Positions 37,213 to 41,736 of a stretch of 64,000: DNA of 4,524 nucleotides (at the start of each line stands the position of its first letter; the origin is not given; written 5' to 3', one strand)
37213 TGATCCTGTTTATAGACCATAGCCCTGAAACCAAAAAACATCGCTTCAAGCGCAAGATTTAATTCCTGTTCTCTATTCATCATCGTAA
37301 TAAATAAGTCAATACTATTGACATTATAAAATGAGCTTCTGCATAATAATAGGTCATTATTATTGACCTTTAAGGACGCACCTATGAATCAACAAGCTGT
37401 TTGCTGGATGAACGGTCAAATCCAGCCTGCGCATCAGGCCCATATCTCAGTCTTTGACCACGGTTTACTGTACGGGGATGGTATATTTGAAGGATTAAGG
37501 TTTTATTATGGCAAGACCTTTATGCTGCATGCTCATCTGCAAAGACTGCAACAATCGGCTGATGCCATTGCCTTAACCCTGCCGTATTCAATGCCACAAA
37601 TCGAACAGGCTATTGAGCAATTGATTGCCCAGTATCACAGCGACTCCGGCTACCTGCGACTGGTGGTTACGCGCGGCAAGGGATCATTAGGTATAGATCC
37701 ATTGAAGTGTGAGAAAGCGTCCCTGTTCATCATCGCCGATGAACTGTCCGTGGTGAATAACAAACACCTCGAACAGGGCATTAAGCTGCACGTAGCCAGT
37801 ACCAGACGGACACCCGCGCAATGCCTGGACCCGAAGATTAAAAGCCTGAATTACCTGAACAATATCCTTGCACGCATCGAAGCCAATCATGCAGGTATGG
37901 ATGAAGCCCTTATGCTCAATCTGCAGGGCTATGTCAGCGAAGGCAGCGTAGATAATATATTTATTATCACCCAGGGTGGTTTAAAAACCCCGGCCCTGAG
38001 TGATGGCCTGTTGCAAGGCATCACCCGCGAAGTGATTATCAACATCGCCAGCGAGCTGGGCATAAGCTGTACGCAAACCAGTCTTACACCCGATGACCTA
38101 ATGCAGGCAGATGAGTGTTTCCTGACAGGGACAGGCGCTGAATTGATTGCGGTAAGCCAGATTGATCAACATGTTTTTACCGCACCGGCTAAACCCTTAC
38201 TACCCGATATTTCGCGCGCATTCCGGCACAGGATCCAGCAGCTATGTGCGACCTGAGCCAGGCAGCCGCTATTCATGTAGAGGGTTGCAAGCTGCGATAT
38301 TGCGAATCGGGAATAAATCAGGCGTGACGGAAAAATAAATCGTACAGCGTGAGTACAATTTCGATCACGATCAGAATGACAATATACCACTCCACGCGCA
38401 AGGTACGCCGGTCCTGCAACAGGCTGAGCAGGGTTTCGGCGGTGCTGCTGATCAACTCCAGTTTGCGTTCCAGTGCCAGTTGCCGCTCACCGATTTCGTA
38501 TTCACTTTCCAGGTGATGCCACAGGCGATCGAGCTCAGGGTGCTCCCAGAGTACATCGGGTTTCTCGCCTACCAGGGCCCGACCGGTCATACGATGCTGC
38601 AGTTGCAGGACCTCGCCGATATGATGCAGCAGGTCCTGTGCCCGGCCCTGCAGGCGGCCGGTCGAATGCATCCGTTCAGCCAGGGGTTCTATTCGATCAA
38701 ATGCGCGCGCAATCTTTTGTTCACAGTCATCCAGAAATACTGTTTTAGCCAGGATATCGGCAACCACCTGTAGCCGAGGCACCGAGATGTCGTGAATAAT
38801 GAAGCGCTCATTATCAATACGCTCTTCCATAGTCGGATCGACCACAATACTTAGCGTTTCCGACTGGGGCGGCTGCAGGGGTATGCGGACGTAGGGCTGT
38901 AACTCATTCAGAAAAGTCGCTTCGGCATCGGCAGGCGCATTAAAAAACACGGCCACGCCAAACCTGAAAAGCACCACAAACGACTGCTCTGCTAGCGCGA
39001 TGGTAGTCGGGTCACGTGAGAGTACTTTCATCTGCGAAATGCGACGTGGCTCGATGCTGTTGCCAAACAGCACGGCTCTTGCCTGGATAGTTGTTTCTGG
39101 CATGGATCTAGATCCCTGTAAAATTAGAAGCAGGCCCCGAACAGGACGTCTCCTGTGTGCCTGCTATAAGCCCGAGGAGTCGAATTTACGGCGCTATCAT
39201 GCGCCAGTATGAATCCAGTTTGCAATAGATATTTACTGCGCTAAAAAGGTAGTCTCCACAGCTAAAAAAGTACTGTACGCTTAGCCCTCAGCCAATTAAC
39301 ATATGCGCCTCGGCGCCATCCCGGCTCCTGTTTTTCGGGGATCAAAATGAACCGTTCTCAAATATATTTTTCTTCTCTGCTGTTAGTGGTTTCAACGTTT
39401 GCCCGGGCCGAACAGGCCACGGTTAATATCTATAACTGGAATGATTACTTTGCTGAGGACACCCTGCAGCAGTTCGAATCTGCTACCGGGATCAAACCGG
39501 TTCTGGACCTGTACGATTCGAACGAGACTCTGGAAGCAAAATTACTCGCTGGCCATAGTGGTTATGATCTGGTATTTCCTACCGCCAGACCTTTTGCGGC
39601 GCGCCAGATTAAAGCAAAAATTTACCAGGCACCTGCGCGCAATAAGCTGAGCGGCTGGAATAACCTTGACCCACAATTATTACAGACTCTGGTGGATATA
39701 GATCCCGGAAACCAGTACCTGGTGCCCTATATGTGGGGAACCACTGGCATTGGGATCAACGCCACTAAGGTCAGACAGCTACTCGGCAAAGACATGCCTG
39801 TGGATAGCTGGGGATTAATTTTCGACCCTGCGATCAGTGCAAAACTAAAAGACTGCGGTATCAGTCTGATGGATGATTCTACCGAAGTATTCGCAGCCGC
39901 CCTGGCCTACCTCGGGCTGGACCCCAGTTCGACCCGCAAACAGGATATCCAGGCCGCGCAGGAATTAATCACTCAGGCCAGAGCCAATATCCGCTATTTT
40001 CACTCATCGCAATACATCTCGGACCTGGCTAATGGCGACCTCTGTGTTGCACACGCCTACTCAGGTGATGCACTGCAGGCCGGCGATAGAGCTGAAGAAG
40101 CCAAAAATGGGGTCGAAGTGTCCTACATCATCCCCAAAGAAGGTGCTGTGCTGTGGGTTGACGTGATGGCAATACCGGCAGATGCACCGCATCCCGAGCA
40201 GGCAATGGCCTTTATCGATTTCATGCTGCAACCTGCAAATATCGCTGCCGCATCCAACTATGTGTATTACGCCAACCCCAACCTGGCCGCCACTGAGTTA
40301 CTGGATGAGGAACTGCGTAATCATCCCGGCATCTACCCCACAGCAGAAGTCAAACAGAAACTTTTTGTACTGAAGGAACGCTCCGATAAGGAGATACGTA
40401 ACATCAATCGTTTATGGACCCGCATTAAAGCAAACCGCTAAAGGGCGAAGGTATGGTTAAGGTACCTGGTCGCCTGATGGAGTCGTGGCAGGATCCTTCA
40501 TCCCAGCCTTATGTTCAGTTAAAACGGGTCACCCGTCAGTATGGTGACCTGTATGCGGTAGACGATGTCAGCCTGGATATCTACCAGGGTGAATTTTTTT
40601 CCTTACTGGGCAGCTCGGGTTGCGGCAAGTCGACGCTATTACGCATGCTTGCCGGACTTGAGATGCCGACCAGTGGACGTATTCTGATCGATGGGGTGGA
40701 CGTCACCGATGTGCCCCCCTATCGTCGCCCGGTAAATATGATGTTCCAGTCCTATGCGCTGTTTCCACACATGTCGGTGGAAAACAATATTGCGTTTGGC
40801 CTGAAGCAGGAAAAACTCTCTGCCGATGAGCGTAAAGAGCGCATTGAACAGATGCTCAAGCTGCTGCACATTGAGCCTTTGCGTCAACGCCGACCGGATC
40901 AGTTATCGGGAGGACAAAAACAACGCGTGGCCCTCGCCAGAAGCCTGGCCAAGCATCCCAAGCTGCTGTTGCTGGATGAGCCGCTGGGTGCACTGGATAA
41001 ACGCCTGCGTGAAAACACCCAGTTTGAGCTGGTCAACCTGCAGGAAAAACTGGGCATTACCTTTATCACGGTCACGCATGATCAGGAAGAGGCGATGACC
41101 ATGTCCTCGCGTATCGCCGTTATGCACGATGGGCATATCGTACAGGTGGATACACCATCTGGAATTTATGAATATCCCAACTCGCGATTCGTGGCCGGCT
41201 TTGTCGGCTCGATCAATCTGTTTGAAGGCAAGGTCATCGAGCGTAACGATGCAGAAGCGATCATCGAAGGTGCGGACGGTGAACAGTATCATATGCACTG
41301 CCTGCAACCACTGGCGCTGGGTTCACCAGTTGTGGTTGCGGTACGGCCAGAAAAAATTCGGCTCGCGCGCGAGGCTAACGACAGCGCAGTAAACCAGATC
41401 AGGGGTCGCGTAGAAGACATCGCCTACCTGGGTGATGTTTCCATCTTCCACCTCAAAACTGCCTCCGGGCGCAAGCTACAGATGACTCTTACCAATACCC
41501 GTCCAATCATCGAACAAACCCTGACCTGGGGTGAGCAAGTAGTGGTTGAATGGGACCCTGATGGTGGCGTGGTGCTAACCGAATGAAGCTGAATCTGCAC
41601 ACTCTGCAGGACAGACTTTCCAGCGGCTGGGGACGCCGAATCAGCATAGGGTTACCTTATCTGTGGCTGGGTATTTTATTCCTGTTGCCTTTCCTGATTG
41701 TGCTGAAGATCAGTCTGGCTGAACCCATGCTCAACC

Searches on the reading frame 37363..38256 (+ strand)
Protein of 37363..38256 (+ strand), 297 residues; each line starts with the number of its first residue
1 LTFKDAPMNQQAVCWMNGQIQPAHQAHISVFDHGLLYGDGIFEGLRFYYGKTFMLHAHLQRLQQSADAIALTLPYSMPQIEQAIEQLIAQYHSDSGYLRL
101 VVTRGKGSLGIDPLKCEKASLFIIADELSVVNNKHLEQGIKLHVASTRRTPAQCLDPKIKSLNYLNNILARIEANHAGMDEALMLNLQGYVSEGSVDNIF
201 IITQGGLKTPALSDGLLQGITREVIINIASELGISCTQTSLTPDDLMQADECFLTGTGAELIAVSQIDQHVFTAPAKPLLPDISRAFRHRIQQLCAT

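Call 43: search_protein_families(library=pfam, proteins=[window:37363-38256:+], max_evalue=0.00001)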
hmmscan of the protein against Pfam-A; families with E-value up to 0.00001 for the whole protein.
window:37363-38256:+ (297 aa): 1 family
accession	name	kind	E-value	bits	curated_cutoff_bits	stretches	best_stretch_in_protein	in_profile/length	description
PF01063.24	Aminotran_4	-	1.2e-61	208.9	28.5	1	40-267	1-223/223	Amino-transferase class IV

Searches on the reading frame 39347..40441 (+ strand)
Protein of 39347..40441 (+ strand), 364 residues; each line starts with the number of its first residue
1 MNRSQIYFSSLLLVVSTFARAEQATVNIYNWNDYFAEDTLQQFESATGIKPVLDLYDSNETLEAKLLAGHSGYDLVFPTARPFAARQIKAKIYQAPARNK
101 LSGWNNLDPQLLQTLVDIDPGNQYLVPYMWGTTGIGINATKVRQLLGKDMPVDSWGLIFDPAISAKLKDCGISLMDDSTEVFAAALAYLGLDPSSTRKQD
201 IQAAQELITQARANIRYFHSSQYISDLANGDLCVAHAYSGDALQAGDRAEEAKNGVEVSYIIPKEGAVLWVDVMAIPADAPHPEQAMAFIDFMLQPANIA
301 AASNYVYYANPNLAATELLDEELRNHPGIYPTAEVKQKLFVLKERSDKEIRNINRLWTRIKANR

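Call 43: search_protein_families(library=pfam, proteins=[window:39347-40441:+], max_evalue=0.00001)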
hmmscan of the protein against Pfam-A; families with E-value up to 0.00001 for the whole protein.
window:39347-40441:+ (364 aa): 4 families
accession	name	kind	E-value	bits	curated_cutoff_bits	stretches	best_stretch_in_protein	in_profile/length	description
PF13416.11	SBP_bac_8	-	6.1e-26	92.3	27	1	41-324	4-272/279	Bacterial extracellular solute-binding protein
PF13343.11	SBP_bac_6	-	1.3e-20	74.4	24.6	1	79-314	16-225/245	Bacterial extracellular solute-binding protein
PF01547.30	SBP_bac_1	-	3.8e-14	53.8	26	1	33-298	6-305/307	Bacterial extracellular solute-binding protein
PF13531.11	SBP_bac_11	-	1.6e-06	28.5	25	1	199-301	121-220/227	Bacterial extracellular solute-binding protein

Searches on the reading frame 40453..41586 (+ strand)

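Call 43: search_protein_families(library=pfam, proteins=[window:40453-41586:+], max_evalue=0.00001)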
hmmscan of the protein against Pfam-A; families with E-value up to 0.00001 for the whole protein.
window:40453-41586:+ (377 aa): 2 families
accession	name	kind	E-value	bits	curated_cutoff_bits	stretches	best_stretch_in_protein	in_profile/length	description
PF00005.33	ABC_tran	-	4.9e-40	137.7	25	1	37-178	2-136/137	ABC transporter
PF08402.16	TOBE_2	-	2.5e-19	69.6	21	1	295-375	1-76/76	TOBE domain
